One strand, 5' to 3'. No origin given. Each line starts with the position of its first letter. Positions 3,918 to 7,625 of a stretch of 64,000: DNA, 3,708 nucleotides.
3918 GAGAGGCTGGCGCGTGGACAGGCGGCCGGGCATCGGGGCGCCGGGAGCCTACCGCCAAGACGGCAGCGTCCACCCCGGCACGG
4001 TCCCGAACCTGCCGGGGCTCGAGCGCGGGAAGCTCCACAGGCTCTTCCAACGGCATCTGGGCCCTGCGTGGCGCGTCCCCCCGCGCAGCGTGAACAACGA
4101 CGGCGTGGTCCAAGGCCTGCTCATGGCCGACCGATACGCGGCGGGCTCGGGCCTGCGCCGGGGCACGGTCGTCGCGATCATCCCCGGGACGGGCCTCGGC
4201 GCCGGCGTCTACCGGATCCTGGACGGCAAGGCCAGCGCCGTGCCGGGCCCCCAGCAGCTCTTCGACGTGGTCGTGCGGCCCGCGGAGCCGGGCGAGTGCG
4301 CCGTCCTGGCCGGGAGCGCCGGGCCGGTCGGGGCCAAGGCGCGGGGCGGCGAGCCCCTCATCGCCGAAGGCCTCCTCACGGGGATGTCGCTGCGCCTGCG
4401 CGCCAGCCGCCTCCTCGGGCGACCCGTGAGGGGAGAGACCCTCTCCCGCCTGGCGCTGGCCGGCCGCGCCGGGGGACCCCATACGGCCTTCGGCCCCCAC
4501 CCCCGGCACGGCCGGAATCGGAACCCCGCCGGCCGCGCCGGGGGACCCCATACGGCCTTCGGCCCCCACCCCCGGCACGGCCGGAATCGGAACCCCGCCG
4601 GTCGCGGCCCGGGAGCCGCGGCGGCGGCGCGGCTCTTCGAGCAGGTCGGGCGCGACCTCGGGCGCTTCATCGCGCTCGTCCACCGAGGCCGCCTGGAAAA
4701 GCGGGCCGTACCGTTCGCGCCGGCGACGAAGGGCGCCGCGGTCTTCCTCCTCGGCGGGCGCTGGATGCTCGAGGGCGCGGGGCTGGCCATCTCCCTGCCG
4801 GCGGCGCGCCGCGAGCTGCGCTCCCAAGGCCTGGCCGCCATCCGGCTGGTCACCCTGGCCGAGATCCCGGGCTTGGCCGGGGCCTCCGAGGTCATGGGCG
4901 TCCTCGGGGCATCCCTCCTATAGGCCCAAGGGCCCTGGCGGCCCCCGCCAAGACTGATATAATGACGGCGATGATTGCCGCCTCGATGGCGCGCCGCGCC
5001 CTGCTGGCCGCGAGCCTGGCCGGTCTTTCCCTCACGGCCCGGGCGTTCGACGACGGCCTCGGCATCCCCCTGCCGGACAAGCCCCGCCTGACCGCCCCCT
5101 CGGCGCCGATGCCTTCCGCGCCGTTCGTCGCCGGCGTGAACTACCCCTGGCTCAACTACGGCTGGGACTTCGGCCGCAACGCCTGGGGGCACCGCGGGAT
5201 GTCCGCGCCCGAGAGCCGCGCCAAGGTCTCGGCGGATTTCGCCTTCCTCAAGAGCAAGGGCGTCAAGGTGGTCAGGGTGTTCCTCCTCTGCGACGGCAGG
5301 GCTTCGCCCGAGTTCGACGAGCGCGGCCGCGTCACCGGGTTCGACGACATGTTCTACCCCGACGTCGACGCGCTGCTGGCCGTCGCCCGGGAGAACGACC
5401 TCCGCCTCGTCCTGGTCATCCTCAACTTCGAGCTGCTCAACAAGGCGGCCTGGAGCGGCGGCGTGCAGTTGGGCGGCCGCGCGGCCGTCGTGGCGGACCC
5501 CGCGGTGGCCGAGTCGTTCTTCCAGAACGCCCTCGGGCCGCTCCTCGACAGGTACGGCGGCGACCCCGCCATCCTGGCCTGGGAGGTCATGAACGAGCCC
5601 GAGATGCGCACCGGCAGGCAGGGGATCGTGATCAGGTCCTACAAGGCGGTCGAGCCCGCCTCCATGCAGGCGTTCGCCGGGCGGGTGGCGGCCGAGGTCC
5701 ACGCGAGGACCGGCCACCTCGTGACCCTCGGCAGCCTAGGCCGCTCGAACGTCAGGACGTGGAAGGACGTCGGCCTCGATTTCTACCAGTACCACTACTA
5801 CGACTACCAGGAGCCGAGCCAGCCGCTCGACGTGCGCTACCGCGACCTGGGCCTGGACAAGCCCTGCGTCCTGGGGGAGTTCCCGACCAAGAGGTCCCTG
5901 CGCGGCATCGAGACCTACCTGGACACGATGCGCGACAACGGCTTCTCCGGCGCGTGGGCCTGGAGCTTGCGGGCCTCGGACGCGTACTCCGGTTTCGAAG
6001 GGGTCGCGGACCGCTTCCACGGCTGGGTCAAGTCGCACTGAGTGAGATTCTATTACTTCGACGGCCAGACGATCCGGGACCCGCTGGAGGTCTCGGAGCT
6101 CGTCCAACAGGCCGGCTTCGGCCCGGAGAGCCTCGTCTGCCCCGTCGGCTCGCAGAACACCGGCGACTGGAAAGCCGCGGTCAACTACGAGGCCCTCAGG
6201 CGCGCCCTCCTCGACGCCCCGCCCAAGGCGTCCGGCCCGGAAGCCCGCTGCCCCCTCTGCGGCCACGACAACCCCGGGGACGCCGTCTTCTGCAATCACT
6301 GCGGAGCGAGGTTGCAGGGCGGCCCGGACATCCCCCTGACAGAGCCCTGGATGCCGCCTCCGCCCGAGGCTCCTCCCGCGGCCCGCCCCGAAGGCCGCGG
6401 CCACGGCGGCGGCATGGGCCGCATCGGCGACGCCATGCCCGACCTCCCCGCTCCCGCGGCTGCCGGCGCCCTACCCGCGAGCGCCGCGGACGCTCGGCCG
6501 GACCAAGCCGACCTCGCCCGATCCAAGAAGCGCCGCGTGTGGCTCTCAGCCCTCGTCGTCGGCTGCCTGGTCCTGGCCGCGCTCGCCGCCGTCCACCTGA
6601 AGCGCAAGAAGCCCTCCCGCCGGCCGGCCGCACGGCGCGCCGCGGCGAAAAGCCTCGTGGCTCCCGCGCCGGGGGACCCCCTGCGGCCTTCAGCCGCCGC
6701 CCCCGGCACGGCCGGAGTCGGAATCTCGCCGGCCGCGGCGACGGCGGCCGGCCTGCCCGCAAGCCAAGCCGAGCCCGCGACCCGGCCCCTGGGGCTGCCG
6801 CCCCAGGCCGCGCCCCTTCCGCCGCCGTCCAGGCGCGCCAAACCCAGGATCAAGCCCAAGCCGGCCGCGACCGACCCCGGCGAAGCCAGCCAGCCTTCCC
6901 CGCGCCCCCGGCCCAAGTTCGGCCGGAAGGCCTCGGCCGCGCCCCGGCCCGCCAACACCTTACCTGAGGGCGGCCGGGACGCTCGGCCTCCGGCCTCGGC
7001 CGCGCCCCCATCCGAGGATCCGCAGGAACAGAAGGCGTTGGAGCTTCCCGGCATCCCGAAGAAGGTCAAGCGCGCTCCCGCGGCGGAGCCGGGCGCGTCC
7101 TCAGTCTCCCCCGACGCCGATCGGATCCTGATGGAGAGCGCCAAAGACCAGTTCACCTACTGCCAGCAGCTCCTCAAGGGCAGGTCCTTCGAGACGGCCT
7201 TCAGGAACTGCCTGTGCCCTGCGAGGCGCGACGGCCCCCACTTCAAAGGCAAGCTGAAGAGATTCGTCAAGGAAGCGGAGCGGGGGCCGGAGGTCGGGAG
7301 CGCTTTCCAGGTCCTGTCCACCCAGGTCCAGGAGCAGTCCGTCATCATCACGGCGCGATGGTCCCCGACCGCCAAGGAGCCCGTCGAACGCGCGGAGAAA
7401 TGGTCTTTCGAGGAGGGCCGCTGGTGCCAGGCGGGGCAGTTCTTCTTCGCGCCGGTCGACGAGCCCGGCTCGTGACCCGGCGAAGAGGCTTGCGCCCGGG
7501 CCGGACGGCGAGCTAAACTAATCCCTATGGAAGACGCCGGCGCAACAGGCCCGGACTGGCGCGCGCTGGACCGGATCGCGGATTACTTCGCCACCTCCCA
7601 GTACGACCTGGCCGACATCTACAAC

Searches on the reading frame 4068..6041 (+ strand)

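Call 57: search_protein_families(library=pfam, proteins=[window:4068-6041:+], max_evalue=0.00001)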
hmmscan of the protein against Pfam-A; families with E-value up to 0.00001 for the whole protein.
window:4068-6041:+ (657 aa): 1 family
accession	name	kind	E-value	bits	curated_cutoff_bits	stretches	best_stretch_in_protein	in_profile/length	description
PF00150.24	Cellulase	-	6.4e-06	26.3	23.5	0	386-516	22-135/272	Cellulase (glycosyl hydrolase family 5)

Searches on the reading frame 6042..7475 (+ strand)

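Call 57: search_protein_families(library=pfam, proteins=[window:6042-7475:+], max_evalue=0.00001)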
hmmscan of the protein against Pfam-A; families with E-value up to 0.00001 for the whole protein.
window:6042-7475:+ (477 aa): 1 family
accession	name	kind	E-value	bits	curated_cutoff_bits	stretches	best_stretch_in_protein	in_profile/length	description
PF13240.11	Zn_Ribbon_1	-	2.1e-06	27.8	25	1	70-91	2-23/23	zinc-ribbon domain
